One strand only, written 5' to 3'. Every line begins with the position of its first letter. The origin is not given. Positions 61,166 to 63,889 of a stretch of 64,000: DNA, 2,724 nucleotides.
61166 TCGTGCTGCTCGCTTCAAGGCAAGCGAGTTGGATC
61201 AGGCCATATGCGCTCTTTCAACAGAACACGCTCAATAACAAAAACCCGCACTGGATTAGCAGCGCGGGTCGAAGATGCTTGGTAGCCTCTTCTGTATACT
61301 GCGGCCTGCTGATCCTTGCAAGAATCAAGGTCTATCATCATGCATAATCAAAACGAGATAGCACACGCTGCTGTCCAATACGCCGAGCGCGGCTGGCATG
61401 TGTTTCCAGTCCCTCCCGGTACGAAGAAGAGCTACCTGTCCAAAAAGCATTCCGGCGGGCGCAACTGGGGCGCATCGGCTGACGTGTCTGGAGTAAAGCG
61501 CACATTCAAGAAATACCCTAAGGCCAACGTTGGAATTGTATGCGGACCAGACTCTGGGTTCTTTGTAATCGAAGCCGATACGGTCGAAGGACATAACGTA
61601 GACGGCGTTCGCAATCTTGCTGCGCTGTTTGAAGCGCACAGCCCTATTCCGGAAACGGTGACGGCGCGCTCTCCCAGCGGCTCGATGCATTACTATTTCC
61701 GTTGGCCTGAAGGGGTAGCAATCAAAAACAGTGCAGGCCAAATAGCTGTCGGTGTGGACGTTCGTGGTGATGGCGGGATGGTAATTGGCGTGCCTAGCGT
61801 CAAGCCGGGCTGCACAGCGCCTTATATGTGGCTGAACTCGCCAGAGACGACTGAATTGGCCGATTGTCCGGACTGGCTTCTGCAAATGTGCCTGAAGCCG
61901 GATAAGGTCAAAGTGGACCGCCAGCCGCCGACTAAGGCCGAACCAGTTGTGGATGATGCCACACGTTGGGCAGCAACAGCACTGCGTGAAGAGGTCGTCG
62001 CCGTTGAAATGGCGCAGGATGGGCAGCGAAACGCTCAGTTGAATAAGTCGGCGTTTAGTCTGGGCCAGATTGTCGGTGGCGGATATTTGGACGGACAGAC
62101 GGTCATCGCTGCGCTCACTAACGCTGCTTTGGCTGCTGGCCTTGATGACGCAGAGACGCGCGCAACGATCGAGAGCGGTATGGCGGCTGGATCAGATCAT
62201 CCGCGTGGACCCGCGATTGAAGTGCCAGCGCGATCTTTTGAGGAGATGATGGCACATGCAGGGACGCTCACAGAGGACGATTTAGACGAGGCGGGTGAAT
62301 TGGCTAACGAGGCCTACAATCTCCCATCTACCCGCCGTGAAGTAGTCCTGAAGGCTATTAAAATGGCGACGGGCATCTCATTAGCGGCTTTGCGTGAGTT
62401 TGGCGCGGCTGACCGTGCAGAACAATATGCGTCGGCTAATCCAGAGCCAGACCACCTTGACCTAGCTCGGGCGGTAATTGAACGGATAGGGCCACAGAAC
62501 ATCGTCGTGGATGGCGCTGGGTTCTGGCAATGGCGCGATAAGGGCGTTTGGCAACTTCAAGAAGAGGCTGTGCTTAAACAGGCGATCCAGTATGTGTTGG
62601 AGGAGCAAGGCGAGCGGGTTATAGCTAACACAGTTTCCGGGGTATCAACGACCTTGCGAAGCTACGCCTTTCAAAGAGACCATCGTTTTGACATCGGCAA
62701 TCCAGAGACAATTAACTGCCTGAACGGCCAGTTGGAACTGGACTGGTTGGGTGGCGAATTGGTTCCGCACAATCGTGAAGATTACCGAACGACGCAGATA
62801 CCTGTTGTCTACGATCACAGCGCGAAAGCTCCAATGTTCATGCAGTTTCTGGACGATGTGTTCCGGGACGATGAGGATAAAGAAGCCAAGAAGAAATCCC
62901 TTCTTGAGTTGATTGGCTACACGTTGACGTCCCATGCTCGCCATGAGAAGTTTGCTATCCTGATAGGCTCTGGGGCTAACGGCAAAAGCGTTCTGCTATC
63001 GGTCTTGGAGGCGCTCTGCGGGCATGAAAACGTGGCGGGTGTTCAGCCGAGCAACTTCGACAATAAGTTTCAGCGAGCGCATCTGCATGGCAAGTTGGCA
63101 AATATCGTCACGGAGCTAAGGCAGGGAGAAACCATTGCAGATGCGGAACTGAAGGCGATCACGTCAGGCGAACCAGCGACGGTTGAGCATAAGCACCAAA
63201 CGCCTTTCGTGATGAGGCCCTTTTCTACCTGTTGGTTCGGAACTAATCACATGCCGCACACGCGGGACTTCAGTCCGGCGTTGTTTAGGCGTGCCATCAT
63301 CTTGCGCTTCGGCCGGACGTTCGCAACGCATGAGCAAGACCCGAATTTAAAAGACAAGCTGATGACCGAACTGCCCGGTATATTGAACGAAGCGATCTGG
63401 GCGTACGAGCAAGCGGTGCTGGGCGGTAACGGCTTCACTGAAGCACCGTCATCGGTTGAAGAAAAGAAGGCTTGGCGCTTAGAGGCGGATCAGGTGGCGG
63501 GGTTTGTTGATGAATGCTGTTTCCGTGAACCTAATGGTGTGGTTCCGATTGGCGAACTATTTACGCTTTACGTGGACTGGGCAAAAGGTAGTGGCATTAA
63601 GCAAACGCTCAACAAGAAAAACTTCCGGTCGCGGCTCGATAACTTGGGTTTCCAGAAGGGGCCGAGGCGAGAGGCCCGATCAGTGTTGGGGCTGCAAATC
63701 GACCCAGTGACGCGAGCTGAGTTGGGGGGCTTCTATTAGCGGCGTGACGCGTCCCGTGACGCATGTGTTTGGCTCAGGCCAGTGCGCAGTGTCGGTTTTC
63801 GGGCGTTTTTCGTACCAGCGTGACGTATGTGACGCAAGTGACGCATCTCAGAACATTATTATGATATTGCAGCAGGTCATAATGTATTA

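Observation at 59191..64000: Phage-satellite (PICI-like) element in a sphingomonad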

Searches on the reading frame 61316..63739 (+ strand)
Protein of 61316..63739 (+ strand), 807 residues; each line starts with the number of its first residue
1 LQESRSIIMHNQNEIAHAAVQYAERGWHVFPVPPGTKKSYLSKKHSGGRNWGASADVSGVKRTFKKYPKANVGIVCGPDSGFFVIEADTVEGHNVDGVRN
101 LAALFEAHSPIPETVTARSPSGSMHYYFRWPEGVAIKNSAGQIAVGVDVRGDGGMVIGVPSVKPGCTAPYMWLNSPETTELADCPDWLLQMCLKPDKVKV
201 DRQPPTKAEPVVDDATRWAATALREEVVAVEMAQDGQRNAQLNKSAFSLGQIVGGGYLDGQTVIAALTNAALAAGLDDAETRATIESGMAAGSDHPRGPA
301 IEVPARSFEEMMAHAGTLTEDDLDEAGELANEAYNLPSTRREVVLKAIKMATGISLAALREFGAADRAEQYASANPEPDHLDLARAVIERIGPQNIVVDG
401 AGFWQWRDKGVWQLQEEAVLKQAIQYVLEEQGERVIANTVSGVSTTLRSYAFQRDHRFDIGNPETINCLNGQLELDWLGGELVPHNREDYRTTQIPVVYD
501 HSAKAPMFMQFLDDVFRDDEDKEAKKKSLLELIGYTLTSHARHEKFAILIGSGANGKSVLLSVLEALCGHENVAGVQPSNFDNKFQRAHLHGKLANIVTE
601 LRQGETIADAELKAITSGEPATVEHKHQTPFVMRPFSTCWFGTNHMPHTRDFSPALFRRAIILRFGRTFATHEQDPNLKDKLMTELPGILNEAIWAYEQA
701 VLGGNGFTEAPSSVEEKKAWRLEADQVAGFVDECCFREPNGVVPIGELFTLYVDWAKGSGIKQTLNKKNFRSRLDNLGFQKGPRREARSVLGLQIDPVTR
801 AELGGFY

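Call 4: search_protein_families(library=pfam, proteins=[window:61316-63739:+], max_evalue=0.01)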
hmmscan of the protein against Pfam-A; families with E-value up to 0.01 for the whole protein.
window:61316-63739:+ (807 aa): 4 families
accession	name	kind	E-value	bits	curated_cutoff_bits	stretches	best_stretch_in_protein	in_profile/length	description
PF09250.16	Prim-Pol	-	1.4e-37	130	22.8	1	19-187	1-158/158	Bifunctional DNA primase/polymerase, N-terminal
PF19263.5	DUF5906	-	3.4e-19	70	27.6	1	549-659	1-114/114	Family of unknown function (DUF5906)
PF08706.16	D5_N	-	3.1e-12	47.4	22.4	1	386-516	3-144/145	D5 N terminal like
PF03288.22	Pox_D5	-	2.9e-05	24.9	21.4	1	723-785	2-67/86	Poxvirus D5 protein-like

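Call 16: search_protein_families(library=phrogs, proteins=[window:61316-63739:+], max_evalue=0.01)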
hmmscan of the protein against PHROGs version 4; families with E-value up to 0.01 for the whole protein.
window:61316-63739:+ (807 aa): 16 families
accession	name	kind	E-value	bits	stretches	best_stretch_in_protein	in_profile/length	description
phrog_1156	-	DNA, RNA and nucleotide metabolism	1.2e-104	352.6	1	12-794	10-824/855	DNA primase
phrog_864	-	DNA, RNA and nucleotide metabolism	2.3e-73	249.2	1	403-788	230-610/1064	DNA primase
phrog_6088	-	DNA, RNA and nucleotide metabolism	8.7e-68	230.4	1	383-796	338-764/772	DNA primase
phrog_1829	-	DNA, RNA and nucleotide metabolism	1.6e-59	202.8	1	412-777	358-736/772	DNA primase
phrog_2478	-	DNA, RNA and nucleotide metabolism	7.9e-44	151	1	462-779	505-823/854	DNA polymerase/primase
phrog_7601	-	unknown function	3.8e-39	135.8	1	528-794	4-270/289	-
phrog_16950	-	DNA, RNA and nucleotide metabolism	8.4e-28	97.7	1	420-775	436-807/843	DNA primase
phrog_16213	-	DNA, RNA and nucleotide metabolism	1.4e-24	87.4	1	409-735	262-584/732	DNA primase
phrog_1883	-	DNA, RNA and nucleotide metabolism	3e-24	86.3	1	424-796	380-748/756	DNA helicase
phrog_5852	-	DNA, RNA and nucleotide metabolism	2.5e-22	80.4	1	10-179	61-236/242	DNA polymerase/primase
phrog_695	-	DNA, RNA and nucleotide metabolism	1.2e-21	78.2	1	13-297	6-273/704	DNA polymerase/primase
phrog_906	-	DNA, RNA and nucleotide metabolism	1.4e-17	64.7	1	52-223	87-278/872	DNA polymerase/primase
phrog_5177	-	DNA, RNA and nucleotide metabolism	5e-13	48.8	1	11-171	16-168/876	DNA polymerase/primase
phrog_3022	-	DNA, RNA and nucleotide metabolism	1.7e-10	41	1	48-216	51-207/788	DNA primase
phrog_4210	-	DNA, RNA and nucleotide metabolism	8.9e-10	38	1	485-777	122-406/1304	DNA polymerase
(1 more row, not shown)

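Call 18: search_protein_families(library=padloc, proteins=[window:61316-63739:+], max_evalue=0.01)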
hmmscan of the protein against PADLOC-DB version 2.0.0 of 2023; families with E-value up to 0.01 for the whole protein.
window:61316-63739:+ (807 aa): 0 families

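Call 32: find_homologous_proteins(query=window:61316-63739:+, max_evalue=1e-20)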
Query window:61316-63739:+ (807 aa): 255 proteins with E <= 1e-20 among 8000 candidates; the best 120 are listed.
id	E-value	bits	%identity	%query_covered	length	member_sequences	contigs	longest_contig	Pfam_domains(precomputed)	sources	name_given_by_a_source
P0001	0.0e+0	1797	97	99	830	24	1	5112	PF19263.6,PF09250.17,PF08706.17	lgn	-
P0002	0.0e+0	1497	83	98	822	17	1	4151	PF19263.6,PF09250.17,PF08706.17,PF03288.23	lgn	-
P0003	0.0e+0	1225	68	99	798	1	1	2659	PF19263.6,PF09250.17,PF08706.17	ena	-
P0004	0.0e+0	1083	91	64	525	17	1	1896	PF19263.6,PF08706.17,PF03288.23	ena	-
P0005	2.2e-287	974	59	97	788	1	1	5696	PF19263.6,PF09250.17,PF08706.17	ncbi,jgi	jgi:putative DNA primase/helicase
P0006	5.4e-283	959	58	96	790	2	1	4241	PF19263.6,PF09250.17,PF08706.17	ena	-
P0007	5.2e-276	936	56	97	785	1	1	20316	PF19263.6,PF09250.17,PF08706.17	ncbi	-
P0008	1.1e-275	935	56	98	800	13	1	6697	PF19263.6,PF09250.17,PF08706.17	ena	-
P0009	5.5e-269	913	55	97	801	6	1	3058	PF19263.6,PF09250.17,PF08706.17,PF03288.23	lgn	-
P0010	9.5e-267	906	55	97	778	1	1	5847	PF19263.6,PF09250.17,PF08706.17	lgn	-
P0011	7.0e-266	903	54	98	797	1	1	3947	PF19263.6,PF09250.17,PF08706.17,PF03288.23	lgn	-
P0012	2.2e-265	901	55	97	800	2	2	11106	PF19263.6,PF09250.17,PF08706.17,PF03288.23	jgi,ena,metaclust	metaclust:\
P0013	6.1e-261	886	53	97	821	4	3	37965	PF19263.6,PF08707.17,PF09250.17,PF08706.17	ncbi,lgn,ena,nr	ncbi:MAG: bifunctional DNA primase/polymerase [Marinibacterium sp.]|nr:bifunctional DNA primase/poly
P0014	1.7e-259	882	86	56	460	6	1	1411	PF19263.6,PF08706.17,PF03288.23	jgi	jgi:putative DNA primase/helicase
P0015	1.6e-257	875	52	97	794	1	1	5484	PF19263.6,PF09250.17,PF08706.17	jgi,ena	-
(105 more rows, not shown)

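Call 33: find_encoding_contigs(protein=P0007, flank=10000, max_places=3)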
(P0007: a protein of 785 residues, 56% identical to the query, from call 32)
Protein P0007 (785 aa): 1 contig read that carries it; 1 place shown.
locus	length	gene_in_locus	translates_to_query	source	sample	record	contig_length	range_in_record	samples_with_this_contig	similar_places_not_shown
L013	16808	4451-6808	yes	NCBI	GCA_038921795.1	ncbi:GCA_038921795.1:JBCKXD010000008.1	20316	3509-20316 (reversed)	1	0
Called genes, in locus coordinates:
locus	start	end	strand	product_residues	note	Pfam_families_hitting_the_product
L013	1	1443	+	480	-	?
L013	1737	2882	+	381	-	PF13356:Arm-DNA-bind_3, PF00589:Phage_integrase (faint)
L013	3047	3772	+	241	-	-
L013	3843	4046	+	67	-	PF05930:Phage_AlpA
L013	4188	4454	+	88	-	-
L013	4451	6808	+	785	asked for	PF09250:Prim-Pol, PF08706:D5_N, PF19263:DUF5906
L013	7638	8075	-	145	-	-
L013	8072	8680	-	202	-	PF03592:Terminase_2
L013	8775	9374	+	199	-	-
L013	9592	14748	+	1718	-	PF00270:DEAD, PF00271:Helicase_C (weak), PF09369:MZB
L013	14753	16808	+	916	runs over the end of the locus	PF00176:SNF2-rel_dom, PF00270:DEAD (weak), PF04851:ResIII (faint), PF00271:Helicase_C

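Call 34: find_encoding_contigs(protein=P0013, flank=10000, max_places=3)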
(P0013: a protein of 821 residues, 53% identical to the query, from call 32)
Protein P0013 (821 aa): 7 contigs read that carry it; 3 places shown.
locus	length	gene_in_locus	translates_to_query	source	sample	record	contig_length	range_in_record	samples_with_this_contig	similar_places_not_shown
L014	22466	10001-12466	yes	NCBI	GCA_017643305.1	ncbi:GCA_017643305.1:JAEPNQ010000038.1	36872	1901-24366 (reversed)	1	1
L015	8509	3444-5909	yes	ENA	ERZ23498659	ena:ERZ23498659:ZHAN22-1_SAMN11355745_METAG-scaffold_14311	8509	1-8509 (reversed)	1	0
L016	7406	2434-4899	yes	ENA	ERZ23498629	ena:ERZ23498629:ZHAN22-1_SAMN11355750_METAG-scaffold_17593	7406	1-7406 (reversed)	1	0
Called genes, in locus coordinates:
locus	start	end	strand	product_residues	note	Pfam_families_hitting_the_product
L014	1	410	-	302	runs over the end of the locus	-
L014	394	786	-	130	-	PF01906:YbjQ_1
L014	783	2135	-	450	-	PF00005:ABC_tran, PF13304:AAA_21 (weak), PF02405:MlaE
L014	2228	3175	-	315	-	-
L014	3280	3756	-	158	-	-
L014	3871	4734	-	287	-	-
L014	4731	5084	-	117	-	-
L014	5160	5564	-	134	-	PF20134:DUF6524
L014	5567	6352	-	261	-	PF14023:Bestrophin-like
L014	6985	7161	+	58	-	-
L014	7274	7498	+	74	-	-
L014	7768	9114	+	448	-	PF13356:Arm-DNA-bind_3, PF22022:Phage_int_M, PF00589:Phage_integrase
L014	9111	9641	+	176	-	-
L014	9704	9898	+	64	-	-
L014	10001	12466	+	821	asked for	PF09250:Prim-Pol, PF08707:PriCT_2, PF08706:D5_N, PF19263:DUF5906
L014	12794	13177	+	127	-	-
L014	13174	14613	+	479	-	-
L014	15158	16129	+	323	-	PF01370:Epimerase, PF02719:Polysacc_synt_2 (faint), PF01073:3Beta_HSD (weak), PF07993:NAD_binding_4 (faint), PF16363:GDP_Man_Dehyd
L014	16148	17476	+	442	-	PF03721:UDPG_MGDP_dh_N, PF00984:UDPG_MGDP_dh, PF03720:UDPG_MGDP_dh_C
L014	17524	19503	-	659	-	PF01757:Acyl_transf_3, PF19040:SGNH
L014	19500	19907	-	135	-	PF04138:GtrA_DPMS_TM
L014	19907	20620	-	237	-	PF13489:Methyltransf_23, PF08241:Methyltransf_11, PF08242:Methyltransf_12, PF13649:Methyltransf_25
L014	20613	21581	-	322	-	PF00535:Glycos_transf_2 (weak)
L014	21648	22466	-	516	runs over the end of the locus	-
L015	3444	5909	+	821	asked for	PF09250:Prim-Pol, PF08707:PriCT_2, PF08706:D5_N, PF19263:DUF5906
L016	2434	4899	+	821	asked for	PF09250:Prim-Pol, PF08707:PriCT_2, PF08706:D5_N, PF19263:DUF5906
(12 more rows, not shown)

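Call 35: find_encoding_contigs(protein=P0012, flank=10000, max_places=3)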
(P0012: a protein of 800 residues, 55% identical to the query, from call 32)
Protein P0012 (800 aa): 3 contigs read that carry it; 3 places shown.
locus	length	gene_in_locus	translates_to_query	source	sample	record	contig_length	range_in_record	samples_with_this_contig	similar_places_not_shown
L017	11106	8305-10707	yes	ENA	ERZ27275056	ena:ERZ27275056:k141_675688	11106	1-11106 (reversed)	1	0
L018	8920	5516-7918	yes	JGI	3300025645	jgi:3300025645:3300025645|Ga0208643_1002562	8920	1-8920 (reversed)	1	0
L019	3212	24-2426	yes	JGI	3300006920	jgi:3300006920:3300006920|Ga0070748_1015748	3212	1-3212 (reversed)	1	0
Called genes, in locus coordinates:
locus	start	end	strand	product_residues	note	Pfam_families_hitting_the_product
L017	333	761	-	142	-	-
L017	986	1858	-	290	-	PF01488:Shikimate_DH (weak), PF03446:NAD_binding_2, PF03807:F420_oxidored, PF14833:NAD_binding_11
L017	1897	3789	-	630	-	PF00501:AMP-binding, PF13193:AMP-binding_C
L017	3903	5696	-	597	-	PF00664:ABC_membrane, PF00005:ABC_tran, PF02463:SMC_N (weak)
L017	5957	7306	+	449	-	PF13356:Arm-DNA-bind_3, PF22022:Phage_int_M, PF00589:Phage_integrase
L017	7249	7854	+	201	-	-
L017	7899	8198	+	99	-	PF12728:HTH_17 (weak)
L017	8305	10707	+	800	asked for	PF09250:Prim-Pol, PF08706:D5_N, PF19263:DUF5906, PF03288:Pox_D5 (weak)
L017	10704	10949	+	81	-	-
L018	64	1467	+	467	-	PF03354:TerL_ATPase (weak)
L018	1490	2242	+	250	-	-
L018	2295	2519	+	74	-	-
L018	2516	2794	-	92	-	-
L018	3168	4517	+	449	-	PF13356:Arm-DNA-bind_3, PF22022:Phage_int_M, PF00589:Phage_integrase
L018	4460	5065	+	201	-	-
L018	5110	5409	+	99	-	PF12728:HTH_17 (weak)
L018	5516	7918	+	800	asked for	PF09250:Prim-Pol, PF08706:D5_N, PF19263:DUF5906, PF03288:Pox_D5 (weak)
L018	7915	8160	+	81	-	-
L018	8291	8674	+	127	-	-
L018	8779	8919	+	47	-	?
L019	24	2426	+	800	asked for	PF09250:Prim-Pol, PF08706:D5_N, PF19263:DUF5906, PF03288:Pox_D5 (weak)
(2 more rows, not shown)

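Call 36: find_encoding_contigs(protein=P0001, flank=10000, max_places=4)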
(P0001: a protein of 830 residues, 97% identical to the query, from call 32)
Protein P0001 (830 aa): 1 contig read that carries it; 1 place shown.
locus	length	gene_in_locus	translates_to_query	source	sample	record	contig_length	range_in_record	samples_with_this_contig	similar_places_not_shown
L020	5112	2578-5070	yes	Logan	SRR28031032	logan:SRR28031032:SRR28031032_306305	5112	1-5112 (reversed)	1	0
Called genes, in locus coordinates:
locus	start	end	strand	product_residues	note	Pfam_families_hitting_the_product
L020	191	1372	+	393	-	PF13356:Arm-DNA-bind_3, PF00589:Phage_integrase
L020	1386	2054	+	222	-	-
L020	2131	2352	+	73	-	PF05930:Phage_AlpA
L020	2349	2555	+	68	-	-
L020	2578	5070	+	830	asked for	PF09250:Prim-Pol, PF08706:D5_N, PF19263:DUF5906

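Call 37: find_encoding_contigs(protein=P0002, flank=10000, max_places=4)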
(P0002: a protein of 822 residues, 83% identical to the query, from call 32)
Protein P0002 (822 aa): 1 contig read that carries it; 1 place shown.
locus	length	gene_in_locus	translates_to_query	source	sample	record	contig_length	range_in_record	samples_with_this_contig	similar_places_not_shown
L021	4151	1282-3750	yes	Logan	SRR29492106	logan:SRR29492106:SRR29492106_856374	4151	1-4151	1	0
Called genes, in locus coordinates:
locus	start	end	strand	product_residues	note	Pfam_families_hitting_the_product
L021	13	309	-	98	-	-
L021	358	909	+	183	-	-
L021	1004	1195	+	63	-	PF12728:HTH_17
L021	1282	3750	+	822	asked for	PF09250:Prim-Pol, PF08706:D5_N, PF19263:DUF5906, PF03288:Pox_D5 (weak)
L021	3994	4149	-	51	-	?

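Call 38: search_protein_families(library=phrogs, proteins=[L013:7638-8075:-, L013:8072-8680:-, L013:8775-9374:+, L014:12794-13177:+, L014:13174-14613:+, L018:64-1467:+, L018:1490-2242:+, L013:3047-3772:+, L018:7915-8160:+, L013:4188-4454:+], max_evalue=0.01)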
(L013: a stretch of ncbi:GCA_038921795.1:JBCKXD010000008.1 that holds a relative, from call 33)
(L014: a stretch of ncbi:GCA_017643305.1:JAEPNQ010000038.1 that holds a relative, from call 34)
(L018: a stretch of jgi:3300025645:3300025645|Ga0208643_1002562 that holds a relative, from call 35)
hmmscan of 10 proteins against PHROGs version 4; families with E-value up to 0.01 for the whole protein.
L013:7638-8075:- (145 aa): 4 families
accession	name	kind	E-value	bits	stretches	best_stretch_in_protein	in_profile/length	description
phrog_26724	-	unknown function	5.9e-26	92.2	1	29-144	6-112/192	-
phrog_2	-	head and packaging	4e-10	40.1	1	57-132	258-329/807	terminase large subunit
phrog_5989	-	head and packaging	7.6e-09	36.1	1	68-138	144-215/347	terminase large subunit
phrog_7579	-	head and packaging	4e-05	24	1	64-139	3-78/239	terminase large subunit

L013:8072-8680:- (202 aa): 4 families
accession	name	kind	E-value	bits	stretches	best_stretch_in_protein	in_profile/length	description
phrog_51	-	head and packaging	2.4e-20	74.4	1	4-157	86-216/261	terminase small subunit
phrog_2606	-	head and packaging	2.6e-13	51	1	7-156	89-248/310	terminase small subunit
phrog_17390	-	unknown function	6e-08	33.4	1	10-59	6-55/69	-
phrog_641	-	head and packaging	6e-07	31.1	1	8-66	4-62/162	terminase small subunit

L013:8775-9374:+ (199 aa): 0 families

L014:12794-13177:+ (127 aa): 0 families

L014:13174-14613:+ (479 aa): 4 families
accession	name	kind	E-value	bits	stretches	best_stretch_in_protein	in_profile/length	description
phrog_2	-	head and packaging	2.1e-22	80.7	1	38-452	265-598/807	terminase large subunit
phrog_7579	-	head and packaging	4.3e-12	46.7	1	68-222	24-162/239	terminase large subunit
phrog_9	-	head and packaging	3.3e-11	43.7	1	38-217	99-369/812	terminase large subunit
phrog_38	-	head and packaging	0.00012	21.9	1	250-352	496-607/760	terminase large subunit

L018:64-1467:+ (467 aa): 7 families
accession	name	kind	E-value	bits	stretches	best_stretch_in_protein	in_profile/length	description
phrog_2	-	head and packaging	6e-20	72.6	1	67-446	282-588/807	terminase large subunit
phrog_9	-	head and packaging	2e-17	64.3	1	59-222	220-372/812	terminase large subunit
phrog_7579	-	head and packaging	1.5e-10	41.7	1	67-221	22-159/239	terminase large subunit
phrog_5989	-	head and packaging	4e-05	23.9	1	69-176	163-262/347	terminase large subunit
phrog_4914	-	head and packaging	4.6e-05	24.1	1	62-155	105-191/213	terminase large subunit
phrog_38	-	head and packaging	0.00031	20.5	1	254-457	501-710/760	terminase large subunit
phrog_36964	-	head and packaging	0.0069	15.4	1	78-224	437-575/890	terminase large subunit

L018:1490-2242:+ (250 aa): 0 families

L013:3047-3772:+ (241 aa): 0 families

L018:7915-8160:+ (81 aa): 0 families

L013:4188-4454:+ (88 aa): 0 families

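Call 55: find_related_loci(query=window:61316-63739:+, collection=viral_contigs, flank=10000)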
Query window:61316-63739:+ (807 aa) in viral_contigs; peptide patterns used: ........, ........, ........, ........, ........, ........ (x = any residue, [..] = any of these).
8 stretches matched a pattern; 6 encode a relative of the query (tblastn E <= 1e-3); 6 distinct loci.
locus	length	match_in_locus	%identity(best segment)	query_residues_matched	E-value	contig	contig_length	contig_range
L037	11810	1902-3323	53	302-782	1e-162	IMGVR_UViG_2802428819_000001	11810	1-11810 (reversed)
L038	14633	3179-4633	53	305-795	1e-160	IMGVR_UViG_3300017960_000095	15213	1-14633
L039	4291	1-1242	58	380-795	3e-157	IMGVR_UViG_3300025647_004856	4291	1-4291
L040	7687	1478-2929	51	306-794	2e-151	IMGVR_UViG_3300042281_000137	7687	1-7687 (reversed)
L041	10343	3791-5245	51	306-794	9e-147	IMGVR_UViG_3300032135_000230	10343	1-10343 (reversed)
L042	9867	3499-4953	48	306-794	3e-137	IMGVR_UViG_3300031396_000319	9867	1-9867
